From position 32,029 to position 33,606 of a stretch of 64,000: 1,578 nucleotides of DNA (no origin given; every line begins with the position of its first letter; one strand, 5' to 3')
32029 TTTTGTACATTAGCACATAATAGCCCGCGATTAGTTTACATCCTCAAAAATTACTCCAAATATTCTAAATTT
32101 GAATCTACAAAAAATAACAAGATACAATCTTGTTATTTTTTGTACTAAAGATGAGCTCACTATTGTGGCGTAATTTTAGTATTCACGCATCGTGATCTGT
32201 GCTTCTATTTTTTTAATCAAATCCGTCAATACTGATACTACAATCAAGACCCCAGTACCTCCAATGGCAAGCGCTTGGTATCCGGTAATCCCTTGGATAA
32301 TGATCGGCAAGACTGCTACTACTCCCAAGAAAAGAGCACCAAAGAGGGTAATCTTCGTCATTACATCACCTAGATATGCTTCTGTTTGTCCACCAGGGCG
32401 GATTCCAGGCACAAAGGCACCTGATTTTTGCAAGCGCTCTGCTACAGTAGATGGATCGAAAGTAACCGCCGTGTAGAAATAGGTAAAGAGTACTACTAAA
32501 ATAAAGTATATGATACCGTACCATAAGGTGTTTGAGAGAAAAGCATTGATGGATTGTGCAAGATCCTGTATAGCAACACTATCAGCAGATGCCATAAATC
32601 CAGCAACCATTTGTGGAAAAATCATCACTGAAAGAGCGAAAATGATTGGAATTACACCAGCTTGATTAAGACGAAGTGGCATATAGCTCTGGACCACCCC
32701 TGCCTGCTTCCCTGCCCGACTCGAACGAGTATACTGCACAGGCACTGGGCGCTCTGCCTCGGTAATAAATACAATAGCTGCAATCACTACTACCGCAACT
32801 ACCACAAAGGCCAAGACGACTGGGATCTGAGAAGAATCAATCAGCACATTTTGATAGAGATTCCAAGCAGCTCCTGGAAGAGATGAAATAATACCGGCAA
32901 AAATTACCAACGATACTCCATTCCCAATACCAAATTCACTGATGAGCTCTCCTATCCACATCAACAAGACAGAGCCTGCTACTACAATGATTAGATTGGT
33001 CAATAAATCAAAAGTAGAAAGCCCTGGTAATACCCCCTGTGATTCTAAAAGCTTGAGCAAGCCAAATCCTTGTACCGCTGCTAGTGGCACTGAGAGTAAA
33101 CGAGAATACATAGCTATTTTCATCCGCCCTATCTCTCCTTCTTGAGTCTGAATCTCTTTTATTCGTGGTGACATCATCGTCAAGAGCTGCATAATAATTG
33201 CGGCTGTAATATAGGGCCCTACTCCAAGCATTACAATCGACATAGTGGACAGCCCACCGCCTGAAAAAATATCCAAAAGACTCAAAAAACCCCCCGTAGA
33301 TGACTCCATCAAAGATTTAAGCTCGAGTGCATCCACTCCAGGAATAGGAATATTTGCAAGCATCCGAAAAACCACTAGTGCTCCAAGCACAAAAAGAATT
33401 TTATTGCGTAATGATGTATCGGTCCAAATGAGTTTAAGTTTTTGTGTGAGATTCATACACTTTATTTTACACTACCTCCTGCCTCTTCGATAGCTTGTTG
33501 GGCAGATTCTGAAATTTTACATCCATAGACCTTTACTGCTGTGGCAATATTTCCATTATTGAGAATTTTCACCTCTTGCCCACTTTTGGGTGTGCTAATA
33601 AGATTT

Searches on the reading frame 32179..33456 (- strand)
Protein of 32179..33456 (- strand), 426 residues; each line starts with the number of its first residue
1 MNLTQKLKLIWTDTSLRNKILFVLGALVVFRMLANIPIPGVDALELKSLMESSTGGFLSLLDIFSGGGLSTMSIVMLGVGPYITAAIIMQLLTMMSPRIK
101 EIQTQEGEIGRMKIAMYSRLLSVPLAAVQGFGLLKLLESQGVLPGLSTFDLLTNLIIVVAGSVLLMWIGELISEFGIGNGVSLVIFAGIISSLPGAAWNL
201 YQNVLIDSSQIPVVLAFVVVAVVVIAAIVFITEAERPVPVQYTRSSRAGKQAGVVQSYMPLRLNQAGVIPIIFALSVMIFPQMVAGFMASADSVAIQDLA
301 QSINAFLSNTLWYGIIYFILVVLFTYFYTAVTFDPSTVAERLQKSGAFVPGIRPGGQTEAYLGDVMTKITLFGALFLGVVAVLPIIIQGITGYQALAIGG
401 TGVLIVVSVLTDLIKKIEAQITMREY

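Call 47: search_protein_families(library=pfam, proteins=[window:32179-33456:-], max_evalue=0.001)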
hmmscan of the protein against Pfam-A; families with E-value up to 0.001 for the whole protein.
window:32179-33456:- (426 aa): 1 family
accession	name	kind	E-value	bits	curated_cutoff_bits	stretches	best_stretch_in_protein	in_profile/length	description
PF00344.25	SecY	-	1e-96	324.4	32.2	1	73-413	1-305/306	SecY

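Call 56: find_homologous_proteins(query=window:32179-33456:-, max_evalue=1e-40)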
Query window:32179-33456:- (426 aa): 8000 proteins with E <= 1e-40 among 8000 candidates; the best 120 are listed.
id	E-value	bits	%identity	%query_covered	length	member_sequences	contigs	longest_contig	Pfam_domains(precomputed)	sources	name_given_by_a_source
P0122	7.4e-259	877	100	100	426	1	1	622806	PF00344.26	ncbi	ncbi:MAG: preprotein translocase subunit SecY [Patescibacteria group bacterium]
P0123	3.6e-239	812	90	100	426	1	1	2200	PF00344.26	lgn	-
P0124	1.7e-221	754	83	100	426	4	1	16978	PF00344.26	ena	-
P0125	2.7e-218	743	82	100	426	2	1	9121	PF00344.26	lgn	-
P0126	1.2e-214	731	80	100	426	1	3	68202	PF00344.26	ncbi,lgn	-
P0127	2.2e-214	730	81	100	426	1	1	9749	PF00344.26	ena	-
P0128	3.9e-214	729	79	100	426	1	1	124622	PF00344.26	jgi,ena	-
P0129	1.4e-213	728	80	100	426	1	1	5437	PF00344.26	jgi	-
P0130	7.4e-197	673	74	100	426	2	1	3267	PF00344.26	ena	-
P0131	4.1e-181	621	70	99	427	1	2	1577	PF00344.26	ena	-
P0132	2.1e-172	592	65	100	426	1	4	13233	PF00344.26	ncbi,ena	-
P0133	7.9e-172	590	67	99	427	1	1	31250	PF00344.26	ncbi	-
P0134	2.5e-167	575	65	100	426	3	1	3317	PF00344.26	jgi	-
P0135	2.1e-165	569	65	100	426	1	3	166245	PF00344.26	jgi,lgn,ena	-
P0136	2.3e-163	562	63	99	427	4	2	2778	PF00344.26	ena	-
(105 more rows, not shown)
